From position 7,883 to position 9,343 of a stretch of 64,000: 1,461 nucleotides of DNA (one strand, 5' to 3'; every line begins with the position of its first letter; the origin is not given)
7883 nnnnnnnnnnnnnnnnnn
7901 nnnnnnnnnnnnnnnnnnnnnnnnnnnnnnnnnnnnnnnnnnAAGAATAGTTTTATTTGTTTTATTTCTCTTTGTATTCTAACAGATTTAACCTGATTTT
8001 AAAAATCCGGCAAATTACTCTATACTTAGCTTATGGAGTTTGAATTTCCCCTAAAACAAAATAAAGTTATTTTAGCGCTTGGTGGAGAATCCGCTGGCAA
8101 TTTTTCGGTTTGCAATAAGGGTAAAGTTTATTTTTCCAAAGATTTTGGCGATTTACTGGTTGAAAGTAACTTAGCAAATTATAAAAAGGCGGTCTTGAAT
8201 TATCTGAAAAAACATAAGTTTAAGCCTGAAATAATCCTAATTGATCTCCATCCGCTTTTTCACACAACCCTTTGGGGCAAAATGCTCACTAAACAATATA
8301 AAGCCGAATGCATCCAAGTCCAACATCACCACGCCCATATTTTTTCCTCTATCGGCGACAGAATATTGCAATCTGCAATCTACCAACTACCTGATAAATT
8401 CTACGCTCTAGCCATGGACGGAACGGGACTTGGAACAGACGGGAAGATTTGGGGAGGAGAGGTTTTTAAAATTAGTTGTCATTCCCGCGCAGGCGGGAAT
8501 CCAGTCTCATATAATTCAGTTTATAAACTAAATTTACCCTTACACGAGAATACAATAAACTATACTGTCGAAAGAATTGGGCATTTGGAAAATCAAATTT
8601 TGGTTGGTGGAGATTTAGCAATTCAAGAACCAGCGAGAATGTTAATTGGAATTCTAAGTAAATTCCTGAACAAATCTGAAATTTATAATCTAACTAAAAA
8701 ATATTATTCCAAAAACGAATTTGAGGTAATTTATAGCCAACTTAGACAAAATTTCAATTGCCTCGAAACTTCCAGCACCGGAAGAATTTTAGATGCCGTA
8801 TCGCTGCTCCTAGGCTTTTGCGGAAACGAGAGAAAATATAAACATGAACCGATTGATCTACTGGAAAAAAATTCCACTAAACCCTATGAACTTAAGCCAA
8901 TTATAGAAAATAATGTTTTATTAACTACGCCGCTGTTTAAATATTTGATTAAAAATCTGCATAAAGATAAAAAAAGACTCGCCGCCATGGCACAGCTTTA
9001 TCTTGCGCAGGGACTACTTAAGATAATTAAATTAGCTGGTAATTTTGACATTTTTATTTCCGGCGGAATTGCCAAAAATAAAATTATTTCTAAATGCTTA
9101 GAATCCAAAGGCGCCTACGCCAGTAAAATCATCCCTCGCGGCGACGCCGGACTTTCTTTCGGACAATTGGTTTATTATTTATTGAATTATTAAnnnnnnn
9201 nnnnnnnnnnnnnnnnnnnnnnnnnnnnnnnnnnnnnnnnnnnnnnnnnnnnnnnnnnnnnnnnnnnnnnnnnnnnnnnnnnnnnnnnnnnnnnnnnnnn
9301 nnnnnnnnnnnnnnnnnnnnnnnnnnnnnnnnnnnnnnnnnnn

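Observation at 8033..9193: HypF reduced to its Kae1-like carbamoyltransferase domain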

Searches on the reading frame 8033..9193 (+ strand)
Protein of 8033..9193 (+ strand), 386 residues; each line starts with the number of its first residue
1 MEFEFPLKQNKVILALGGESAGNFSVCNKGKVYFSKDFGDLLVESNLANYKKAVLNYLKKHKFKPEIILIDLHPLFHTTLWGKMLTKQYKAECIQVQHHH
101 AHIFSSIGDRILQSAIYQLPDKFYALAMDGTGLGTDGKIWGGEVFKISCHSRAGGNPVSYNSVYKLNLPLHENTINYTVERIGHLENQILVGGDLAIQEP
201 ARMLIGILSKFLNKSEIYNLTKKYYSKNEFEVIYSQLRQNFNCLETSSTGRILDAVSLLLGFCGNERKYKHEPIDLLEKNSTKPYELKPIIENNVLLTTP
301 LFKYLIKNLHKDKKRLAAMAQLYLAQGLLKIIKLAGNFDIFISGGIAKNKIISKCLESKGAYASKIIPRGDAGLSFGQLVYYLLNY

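Call 3: search_protein_families(library=pfam, proteins=[window:8033-9193:+], max_evalue=0.01)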
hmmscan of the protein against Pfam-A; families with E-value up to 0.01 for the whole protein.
window:8033-9193:+ (386 aa): 2 families
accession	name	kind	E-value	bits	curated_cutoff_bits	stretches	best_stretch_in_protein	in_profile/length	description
PF22521.2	HypF_C_2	-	1.8e-41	143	27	2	178-378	27-241/241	Carbamoyltransferase, Kae1-like Domain, second subdomain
PF17788.7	HypF_C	-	8.8e-22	78.1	23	1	9-107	2-97/99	HypF Kae1-like domain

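Call 4: search_protein_families(library=ncbifam, proteins=[window:8033-9193:+], max_evalue=0.01)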
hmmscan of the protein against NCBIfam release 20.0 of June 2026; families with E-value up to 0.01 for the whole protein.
window:8033-9193:+ (386 aa): 2 families
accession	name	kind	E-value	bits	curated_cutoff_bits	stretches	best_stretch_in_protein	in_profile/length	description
TIGR00143.1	hypF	equivalog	3.6e-64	217.2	466.1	2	178-381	521-739/741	carbamoyltransferase HypF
NF003432.0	PRK04946.1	equivalog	0.0014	18.6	128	1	29-115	53-141/181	endonuclease SmrB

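Call 6: find_homologous_proteins(query=window:8033-9190:+, max_evalue=0.001)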
Query window:8033-9190:+ (386 aa): 868 proteins with E <= 0.001 among 4960 candidates; the best 120 are listed.
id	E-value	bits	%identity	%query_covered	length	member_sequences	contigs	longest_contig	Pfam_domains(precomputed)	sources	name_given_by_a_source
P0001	3.2e-146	505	63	99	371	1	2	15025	PF17788.8,PF22521.3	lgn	-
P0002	4.2e-145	502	61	99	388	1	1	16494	PF17788.8,PF22521.3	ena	-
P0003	3.5e-143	495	58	98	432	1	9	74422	PF17788.8,PF22521.3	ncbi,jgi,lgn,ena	-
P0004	7.8e-143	494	62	99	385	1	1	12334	PF17788.8,PF22521.3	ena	-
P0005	1.2e-142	494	59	99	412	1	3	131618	PF17788.8,PF22521.3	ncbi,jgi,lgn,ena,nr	ncbi:MAG TPA: hypothetical protein P5232_02940 [Candidatus Moranbacteria bacterium]|nr:hypothetical 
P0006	1.9e-140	486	60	99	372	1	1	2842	PF17788.8,PF22521.3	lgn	-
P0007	3.2e-140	486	61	100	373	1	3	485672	PF17788.8,PF22521.3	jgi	jgi:hydrogenase maturation protein HypF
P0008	3.4e-140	486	61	99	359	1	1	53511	PF17788.8,PF22521.3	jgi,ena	-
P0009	7.9e-140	484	58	99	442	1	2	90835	PF17788.8,PF22521.3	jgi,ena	jgi:hydrogenase maturation protein HypF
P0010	2.4e-139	483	57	98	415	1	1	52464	PF17788.8,PF22521.3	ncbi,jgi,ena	ncbi:MAG: hypothetical protein WC678_01020 [Parcubacteria group bacterium]|jgi:hydrogenase maturatio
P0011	1.4e-138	480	57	99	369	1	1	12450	PF17788.8,PF22521.3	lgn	-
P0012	3.7e-137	476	60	97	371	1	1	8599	PF17788.8,PF22521.3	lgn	-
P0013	6.6e-137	475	59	99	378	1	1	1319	PF17788.8,PF22521.3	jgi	jgi:hydrogenase maturation protein HypF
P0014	7.0e-137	475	57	99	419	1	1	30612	PF17788.8,PF22521.3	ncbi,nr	ncbi:MAG: HypF protein [Patescibacteria group bacterium]|nr:HypF protein [Patescibacteria group bact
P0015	1.4e-136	474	60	99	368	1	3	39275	PF17788.8,PF22521.3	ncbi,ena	-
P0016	2.7e-136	473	58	100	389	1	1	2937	PF17788.8,PF22521.3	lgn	-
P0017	3.8e-136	472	60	100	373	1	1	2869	PF17788.8,PF22521.3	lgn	-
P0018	1.6e-135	470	59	99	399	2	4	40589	PF17788.8,PF22521.3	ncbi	ncbi:MAG: hypothetical protein WAV73_03370 [Candidatus Moraniibacteriota bacterium]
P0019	1.7e-135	470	61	97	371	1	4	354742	PF17788.8,PF22521.3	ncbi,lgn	ncbi:MAG: hypothetical protein WAV31_05595 [Candidatus Moraniibacteriota bacterium]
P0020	2.8e-135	469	59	100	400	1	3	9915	PF17788.8,PF22521.3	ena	-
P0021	3.0e-135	469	56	99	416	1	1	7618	PF17788.8,PF22521.3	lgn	-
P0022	6.0e-135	468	59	98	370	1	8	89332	PF17788.8,PF22521.3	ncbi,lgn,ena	-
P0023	7.1e-135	468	60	99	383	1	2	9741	PF17788.8,PF22521.3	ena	-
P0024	7.6e-135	468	60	99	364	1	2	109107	PF17788.8,PF22521.3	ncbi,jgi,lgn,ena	jgi:hydrogenase maturation protein HypF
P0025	8.6e-135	468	59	99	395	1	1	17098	PF17788.8,PF22521.3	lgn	-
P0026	1.0e-134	468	58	99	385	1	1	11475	PF17788.8,PF22521.3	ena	-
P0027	2.0e-134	467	57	99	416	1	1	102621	PF17788.8,PF22521.3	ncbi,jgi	ncbi:MAG: hypothetical protein WC682_04750 [Parcubacteria group bacterium]|jgi:hydrogenase maturatio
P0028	6.2e-134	465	59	99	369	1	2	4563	PF17788.8,PF22521.3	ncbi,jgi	-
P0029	7.0e-134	465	59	99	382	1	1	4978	PF17788.8,PF22521.3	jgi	jgi:hydrogenase maturation protein HypF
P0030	9.9e-134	464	57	99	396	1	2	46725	PF17788.8,PF22521.3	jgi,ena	jgi:hydrogenase maturation protein HypF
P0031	1.0e-133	464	60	98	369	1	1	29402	PF17788.8,PF22521.3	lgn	-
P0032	1.4e-133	464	60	98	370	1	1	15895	PF17788.8,PF22521.3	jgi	jgi:hydrogenase maturation protein HypF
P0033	1.6e-133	464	58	99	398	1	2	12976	PF17788.8,PF22521.3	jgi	jgi:hydrogenase maturation protein HypF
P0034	1.8e-133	463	59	96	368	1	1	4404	PF17788.8,PF22521.3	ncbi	-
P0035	2.3e-133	463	58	99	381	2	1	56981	PF17788.8,PF22521.3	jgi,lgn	-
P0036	2.4e-133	463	57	99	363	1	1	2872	PF17788.8,PF22521.3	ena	-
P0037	3.2e-133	463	59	99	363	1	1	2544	PF17788.8,PF22521.3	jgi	-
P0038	4.0e-133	462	59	97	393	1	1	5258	PF17788.8,PF22521.3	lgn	-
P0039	4.6e-133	462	56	98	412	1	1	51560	PF17788.8,PF22521.3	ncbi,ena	-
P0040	9.8e-133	461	58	96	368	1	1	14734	PF17788.8,PF22521.3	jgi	-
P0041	1.1e-132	461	59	99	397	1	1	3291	PF17788.8,PF22521.3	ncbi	-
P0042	1.5e-132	460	59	99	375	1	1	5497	PF17788.8,PF22521.3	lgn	-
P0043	1.8e-132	460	55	98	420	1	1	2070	PF17788.8,PF22521.3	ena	-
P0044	3.2e-132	459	57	99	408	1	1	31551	PF17788.8,PF22521.3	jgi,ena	jgi:hydrogenase maturation protein HypF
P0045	3.5e-132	459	58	99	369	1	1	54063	PF17788.8,PF22521.3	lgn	-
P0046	5.9e-132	458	58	100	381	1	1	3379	PF17788.8,PF22521.3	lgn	-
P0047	1.1e-131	458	58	99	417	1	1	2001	PF17788.8,PF22521.3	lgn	-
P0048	1.1e-131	457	56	97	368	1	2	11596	PF17788.8,PF22521.3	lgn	-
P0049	2.0e-131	457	59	98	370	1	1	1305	PF17788.8,PF22521.3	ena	-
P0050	2.1e-131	457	56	99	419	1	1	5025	PF17788.8,PF22521.3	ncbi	-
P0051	2.2e-131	457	59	97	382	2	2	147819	PF17788.8,PF22521.3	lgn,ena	-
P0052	3.3e-131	456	53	99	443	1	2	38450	PF17788.8,PF22521.3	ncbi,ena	-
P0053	4.4e-131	456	58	99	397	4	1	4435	PF17788.8,PF22521.3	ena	-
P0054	1.9e-130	453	60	99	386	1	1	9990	PF17788.8,PF22521.3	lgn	-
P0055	2.1e-130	453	56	99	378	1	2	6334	PF17788.8,PF22521.3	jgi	jgi:hydrogenase maturation protein HypF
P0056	3.0e-130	453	59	99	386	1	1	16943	PF17788.8,PF22521.3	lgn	-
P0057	3.3e-130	453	57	99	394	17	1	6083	PF17788.8,PF22521.3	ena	-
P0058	3.3e-130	453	53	98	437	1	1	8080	PF17788.8,PF22521.3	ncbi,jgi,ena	-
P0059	7.0e-130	452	54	98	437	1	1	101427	PF17788.8,PF22521.3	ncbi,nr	ncbi:MAG: hypothetical protein Q7U36_03555 [bacterium]|nr:hypothetical protein [bacterium]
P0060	9.0e-130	451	57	99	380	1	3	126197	PF17788.8,PF22521.3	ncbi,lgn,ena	-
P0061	1.3e-129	451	58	98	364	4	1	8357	PF17788.8,PF22521.3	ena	-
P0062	2.6e-129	450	58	99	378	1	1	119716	PF17788.8,PF22521.3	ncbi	-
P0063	2.7e-129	450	55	99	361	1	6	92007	PF17788.8,PF22521.3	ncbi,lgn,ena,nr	ncbi:hydrogenase maturation protein hypF1 [bacterium BMS3Abin15]|nr:hydrogenase maturation protein h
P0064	2.9e-129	450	55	99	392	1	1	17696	PF17788.8,PF22521.3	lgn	-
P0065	6.6e-129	448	58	99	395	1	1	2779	PF17788.8,PF22521.3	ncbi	ncbi:MAG: hypothetical protein V1649_02340 [Patescibacteria group bacterium]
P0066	8.7e-129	448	58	96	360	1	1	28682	PF17788.8,PF22521.3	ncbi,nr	ncbi:MAG: hypothetical protein HY773_02620 [Candidatus Terrybacteria bacterium]|nr:hypothetical prot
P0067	1.2e-128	448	55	99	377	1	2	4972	PF17788.8,PF22521.3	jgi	-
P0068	1.4e-128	447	54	98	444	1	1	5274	PF17788.8,PF22521.3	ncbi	-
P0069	1.7e-128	447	54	98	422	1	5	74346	PF17788.8,PF22521.3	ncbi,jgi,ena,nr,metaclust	ncbi:MAG: Hydrogenase expression/formation regulatory protein [Candidatus Moranbacteria bacterium GW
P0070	1.9e-128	447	58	99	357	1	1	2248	PF17788.8,PF22521.3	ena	-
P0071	2.1e-128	447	57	99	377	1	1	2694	PF17788.8,PF22521.3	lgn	-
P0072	2.3e-128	447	54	99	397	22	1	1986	PF17788.8,PF22521.3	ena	-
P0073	2.6e-128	446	54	99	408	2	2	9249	PF17788.8,PF22521.3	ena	-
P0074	3.1e-128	446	52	99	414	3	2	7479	PF17788.8,PF22521.3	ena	-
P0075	3.6e-128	446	57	99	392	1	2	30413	PF17788.8,PF22521.3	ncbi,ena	-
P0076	3.8e-128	446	55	99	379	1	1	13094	PF17788.8,PF22521.3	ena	-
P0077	4.0e-128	446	56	99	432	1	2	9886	PF17788.8,PF22521.3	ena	-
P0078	4.0e-128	446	56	99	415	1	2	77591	PF17788.8,PF22521.3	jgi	jgi:hydrogenase maturation protein HypF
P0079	5.7e-128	445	55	99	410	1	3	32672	PF17788.8,PF22521.3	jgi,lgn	-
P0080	6.2e-128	445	55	99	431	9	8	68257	PF17788.8,PF22521.3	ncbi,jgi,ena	jgi:hydrogenase maturation protein HypF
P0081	7.8e-128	445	55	99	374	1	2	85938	PF17788.8,PF22521.3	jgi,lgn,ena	jgi:hydrogenase maturation protein HypF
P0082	8.6e-128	445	56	99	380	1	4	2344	PF17788.8,PF22521.3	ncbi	-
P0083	1.8e-127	444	57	99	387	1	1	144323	PF17788.8,PF22521.3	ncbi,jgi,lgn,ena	ncbi:MAG: hypothetical protein WC120_01410 [Parcubacteria group bacterium]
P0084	2.0e-127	444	54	99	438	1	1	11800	PF17788.8,PF22521.3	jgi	jgi:hydrogenase maturation protein HypF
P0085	3.1e-127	443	58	98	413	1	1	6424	PF17788.8,PF22521.3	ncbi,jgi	jgi:hydrogenase maturation protein HypF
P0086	3.5e-127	443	56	97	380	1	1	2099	PF02543.22,PF17788.8,PF22521.3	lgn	-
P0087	4.3e-127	442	56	99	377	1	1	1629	PF17788.8,PF22521.3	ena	-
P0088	5.2e-127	442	57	100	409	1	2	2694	PF17788.8,PF22521.3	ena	-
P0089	7.2e-127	442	53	99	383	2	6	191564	PF17788.8,PF22521.3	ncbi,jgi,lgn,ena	-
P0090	8.2e-127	442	56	98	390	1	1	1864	PF17788.8,PF22521.3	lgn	-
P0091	1.0e-126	441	56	98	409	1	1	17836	PF17788.8,PF22521.3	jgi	-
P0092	1.1e-126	441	55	98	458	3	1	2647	PF17788.8,PF22521.3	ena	-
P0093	1.8e-126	440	57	98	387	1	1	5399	PF17788.8,PF22521.3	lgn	-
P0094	1.9e-126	440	55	99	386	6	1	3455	PF17788.8,PF22521.3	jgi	-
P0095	3.5e-126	439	56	99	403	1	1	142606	PF17788.8,PF22521.3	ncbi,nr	ncbi:MAG: hypothetical protein Q7T51_02710 [Candidatus Moranbacteria bacterium]|nr:hypothetical prot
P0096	3.6e-126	439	56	99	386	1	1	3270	PF17788.8,PF22521.3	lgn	-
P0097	3.9e-126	439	57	99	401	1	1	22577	PF17788.8,PF22521.3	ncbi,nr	ncbi:MAG: hypothetical protein PHP62_01225 [Candidatus Moranbacteria bacterium]|nr:hypothetical prot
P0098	7.8e-126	438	55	100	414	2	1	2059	PF17788.8,PF22521.3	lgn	-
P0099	8.1e-126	438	57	98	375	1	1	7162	PF17788.8,PF22521.3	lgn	-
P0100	1.1e-125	438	55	98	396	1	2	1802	PF17788.8,PF22521.3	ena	-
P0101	1.3e-125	438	55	99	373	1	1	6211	PF17788.8,PF22521.3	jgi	jgi:hydrogenase maturation protein HypF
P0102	1.9e-125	437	53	99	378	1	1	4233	PF17788.8,PF22521.3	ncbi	-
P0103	1.9e-125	437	53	99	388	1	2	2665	PF17788.8,PF22521.3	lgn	-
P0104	2.0e-125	437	54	99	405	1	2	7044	PF17788.8,PF22521.3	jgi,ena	-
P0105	2.1e-125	437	55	99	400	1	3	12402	PF17788.8,PF22521.3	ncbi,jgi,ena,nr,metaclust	ncbi:MAG: putative carbamoyltransferase HypF [Candidatus Moranbacteria bacterium GW2011_GWA2_39_41]|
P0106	2.5e-125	437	56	97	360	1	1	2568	PF17788.8,PF22521.3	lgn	-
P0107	2.5e-125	437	55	99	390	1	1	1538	PF02543.22,PF17788.8,PF22521.3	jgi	jgi:hydrogenase maturation protein HypF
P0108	2.9e-125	436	53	99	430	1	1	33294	PF17788.8,PF22521.3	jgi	jgi:hydrogenase maturation protein HypF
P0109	3.8e-125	436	52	100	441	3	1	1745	PF02543.22,PF17788.8,PF22521.3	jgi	-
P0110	4.6e-125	436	55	99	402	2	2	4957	PF17788.8,PF22521.3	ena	-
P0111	5.1e-125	436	56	99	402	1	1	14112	PF17788.8,PF22521.3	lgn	-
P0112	5.3e-125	436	56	98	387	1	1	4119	PF17788.8,PF22521.3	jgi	jgi:hydrogenase maturation protein HypF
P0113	7.0e-125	435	55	99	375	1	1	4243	PF17788.8,PF22521.3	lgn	-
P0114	7.7e-125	435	56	99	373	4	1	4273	PF17788.8,PF22521.3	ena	-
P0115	9.1e-125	435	54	99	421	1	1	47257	PF17788.8,PF22521.3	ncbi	ncbi:MAG: hypothetical protein WA055_03975 [Candidatus Moraniibacteriota bacterium]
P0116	9.1e-125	435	54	99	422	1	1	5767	PF17788.8,PF22521.3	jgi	-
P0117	1.0e-124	435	55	99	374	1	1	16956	PF17788.8,PF22521.3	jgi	-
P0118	1.5e-124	434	53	99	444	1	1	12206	PF17788.8,PF22521.3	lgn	-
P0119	1.7e-124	434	56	99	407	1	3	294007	PF17788.8,PF22521.3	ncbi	ncbi:MAG: hypothetical protein WA064_02210 [Candidatus Moraniibacteriota bacterium]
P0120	2.0e-124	434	57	99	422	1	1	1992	PF17788.8,PF22521.3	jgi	jgi:hydrogenase maturation protein HypF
